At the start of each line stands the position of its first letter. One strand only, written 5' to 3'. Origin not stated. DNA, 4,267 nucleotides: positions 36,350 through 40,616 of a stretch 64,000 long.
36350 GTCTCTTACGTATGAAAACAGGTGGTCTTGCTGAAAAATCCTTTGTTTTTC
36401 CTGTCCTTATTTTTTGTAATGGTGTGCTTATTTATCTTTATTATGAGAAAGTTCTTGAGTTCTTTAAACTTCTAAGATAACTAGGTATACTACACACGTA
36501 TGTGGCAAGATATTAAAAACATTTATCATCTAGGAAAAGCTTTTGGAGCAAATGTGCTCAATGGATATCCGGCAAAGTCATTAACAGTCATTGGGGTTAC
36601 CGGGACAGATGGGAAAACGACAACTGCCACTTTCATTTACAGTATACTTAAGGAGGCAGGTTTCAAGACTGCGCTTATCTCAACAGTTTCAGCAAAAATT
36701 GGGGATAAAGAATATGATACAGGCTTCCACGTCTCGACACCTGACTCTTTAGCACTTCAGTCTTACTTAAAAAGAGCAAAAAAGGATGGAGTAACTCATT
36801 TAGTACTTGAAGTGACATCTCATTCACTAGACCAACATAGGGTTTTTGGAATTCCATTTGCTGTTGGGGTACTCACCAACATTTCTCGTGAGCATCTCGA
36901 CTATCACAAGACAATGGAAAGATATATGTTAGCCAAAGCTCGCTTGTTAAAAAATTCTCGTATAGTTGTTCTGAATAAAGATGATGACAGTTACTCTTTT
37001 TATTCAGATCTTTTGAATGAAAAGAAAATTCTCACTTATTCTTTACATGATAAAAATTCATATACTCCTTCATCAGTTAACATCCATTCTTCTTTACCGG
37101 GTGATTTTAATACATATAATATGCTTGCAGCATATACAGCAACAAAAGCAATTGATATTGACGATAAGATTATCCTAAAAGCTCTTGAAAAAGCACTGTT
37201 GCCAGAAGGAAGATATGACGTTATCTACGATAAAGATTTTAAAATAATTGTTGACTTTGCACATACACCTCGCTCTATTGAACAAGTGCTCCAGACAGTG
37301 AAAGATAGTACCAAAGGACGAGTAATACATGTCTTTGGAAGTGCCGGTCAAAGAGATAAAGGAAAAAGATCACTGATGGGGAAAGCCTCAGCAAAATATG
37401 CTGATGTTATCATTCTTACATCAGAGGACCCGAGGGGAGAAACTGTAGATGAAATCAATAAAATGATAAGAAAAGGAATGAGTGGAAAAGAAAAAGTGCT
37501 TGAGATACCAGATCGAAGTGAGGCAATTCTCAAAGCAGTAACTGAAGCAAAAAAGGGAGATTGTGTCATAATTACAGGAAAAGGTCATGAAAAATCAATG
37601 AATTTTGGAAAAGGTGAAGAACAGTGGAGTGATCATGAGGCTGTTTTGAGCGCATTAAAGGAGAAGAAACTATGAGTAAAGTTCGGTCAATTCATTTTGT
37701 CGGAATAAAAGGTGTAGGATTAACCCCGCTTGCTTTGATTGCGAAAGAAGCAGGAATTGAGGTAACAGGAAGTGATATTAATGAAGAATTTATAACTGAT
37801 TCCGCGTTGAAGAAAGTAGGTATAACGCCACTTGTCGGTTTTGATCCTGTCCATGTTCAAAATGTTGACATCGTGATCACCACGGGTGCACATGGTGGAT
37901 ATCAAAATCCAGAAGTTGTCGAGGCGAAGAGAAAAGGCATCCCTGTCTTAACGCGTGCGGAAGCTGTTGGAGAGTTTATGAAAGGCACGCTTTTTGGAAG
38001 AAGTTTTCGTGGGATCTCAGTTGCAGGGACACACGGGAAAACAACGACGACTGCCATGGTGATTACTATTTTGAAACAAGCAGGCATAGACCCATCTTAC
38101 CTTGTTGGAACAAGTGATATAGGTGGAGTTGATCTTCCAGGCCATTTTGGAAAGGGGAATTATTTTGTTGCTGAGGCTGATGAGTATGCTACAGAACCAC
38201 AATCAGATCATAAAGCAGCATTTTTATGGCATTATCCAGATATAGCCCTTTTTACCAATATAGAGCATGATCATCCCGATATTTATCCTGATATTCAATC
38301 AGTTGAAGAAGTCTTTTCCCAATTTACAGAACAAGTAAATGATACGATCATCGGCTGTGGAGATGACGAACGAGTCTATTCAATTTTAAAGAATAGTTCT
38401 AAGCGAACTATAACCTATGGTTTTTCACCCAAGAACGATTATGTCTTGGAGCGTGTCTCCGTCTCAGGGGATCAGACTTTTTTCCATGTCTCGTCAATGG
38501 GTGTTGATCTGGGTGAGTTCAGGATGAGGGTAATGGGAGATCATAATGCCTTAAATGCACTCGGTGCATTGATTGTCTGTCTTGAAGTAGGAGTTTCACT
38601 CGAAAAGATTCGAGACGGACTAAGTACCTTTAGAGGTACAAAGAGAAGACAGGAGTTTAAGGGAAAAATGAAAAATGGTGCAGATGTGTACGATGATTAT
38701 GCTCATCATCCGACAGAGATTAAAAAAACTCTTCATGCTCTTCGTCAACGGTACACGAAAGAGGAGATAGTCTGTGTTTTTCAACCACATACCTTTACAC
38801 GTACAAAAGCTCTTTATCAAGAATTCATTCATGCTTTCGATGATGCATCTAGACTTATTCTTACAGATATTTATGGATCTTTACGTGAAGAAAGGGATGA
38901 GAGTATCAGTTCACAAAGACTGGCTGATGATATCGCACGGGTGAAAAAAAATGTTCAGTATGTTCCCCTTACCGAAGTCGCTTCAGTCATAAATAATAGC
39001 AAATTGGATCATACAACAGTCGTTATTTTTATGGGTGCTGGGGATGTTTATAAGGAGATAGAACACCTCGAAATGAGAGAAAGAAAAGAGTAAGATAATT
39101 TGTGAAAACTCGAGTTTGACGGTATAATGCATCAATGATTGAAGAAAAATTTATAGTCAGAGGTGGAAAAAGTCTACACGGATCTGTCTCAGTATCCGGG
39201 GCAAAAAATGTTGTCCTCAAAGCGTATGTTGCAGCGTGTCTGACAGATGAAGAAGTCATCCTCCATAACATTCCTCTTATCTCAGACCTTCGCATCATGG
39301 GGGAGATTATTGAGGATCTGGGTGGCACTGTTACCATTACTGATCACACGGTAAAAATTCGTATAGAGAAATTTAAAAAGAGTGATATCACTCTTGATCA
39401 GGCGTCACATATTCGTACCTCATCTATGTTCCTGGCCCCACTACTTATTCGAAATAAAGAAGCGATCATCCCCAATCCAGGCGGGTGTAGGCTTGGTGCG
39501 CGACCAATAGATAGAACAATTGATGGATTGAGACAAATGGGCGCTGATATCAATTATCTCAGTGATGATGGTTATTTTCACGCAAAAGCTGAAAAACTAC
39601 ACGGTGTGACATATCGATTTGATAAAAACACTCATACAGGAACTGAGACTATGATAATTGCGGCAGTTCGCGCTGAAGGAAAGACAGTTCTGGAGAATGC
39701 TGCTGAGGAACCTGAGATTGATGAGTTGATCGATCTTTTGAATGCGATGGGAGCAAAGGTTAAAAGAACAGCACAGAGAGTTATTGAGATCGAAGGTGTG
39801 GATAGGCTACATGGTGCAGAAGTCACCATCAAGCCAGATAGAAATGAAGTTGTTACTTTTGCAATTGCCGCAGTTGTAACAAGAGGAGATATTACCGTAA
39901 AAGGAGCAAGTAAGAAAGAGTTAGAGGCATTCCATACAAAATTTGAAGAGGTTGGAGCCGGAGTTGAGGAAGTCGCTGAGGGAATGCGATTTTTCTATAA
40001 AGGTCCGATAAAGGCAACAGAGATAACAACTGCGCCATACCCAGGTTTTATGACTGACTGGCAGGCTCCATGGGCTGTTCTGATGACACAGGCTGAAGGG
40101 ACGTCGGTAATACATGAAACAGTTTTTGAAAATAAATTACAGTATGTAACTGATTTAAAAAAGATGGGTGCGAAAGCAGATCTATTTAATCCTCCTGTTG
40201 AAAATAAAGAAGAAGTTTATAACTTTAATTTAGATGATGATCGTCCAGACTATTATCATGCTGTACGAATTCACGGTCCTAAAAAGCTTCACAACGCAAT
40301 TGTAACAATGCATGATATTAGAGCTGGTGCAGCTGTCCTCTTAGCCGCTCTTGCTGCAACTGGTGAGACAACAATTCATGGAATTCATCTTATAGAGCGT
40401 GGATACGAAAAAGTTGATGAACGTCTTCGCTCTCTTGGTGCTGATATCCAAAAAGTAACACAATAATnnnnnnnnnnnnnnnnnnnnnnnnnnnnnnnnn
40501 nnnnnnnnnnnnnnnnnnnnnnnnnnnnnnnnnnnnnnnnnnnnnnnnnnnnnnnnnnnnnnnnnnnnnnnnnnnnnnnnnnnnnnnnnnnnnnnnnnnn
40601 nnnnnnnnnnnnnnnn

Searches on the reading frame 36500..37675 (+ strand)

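Call 56: search_protein_families(library=pfam, proteins=[window:36500-37675:+], max_evalue=0.0001)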
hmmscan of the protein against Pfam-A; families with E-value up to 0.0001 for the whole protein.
window:36500-37675:+ (391 aa): 2 families
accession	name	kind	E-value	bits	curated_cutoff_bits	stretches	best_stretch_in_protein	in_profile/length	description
PF08245.18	Mur_ligase_M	-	1.1e-44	153.2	24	1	33-214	1-199/200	Mur ligase middle domain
PF02875.26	Mur_ligase_C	-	1.3e-30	107.3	28.4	1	237-362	1-127/127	Mur ligase, glutamate ligase domain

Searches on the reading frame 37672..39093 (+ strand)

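Call 56: search_protein_families(library=pfam, proteins=[window:37672-39093:+], max_evalue=0.0001)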
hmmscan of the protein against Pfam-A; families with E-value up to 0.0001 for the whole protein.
window:37672-39093:+ (473 aa): 3 families
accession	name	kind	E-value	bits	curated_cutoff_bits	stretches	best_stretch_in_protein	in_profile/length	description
PF08245.18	Mur_ligase_M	-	3.8e-25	89.5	24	1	117-302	1-199/200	Mur ligase middle domain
PF02875.26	Mur_ligase_C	-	2.9e-20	73.8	28.4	1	325-457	1-127/127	Mur ligase, glutamate ligase domain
PF01225.30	Mur_ligase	-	3.8e-20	72.5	21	1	7-104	2-92/95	Mur ligase family, catalytic domain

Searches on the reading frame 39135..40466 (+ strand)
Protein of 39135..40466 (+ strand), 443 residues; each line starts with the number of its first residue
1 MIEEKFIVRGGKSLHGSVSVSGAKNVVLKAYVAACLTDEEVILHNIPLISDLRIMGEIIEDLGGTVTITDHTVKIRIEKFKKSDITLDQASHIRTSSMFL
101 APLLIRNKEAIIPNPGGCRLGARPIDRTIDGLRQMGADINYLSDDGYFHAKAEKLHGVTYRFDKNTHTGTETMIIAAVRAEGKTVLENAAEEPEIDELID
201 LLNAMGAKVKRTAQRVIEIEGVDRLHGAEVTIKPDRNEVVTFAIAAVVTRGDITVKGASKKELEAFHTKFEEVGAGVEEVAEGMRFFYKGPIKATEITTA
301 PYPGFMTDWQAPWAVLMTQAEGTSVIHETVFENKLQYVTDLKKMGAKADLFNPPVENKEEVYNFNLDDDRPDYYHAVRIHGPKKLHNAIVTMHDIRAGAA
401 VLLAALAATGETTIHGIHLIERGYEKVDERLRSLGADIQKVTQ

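Call 56: search_protein_families(library=pfam, proteins=[window:39135-40466:+], max_evalue=0.0001)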
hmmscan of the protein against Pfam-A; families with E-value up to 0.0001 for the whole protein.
window:39135-40466:+ (443 aa): 1 family
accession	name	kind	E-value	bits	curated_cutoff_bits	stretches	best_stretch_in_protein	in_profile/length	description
PF00275.25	EPSP_synthase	-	2.6e-78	264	22.8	1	8-430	1-416/417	EPSP synthase (3-phosphoshikimate 1-carboxyvinyltransferase)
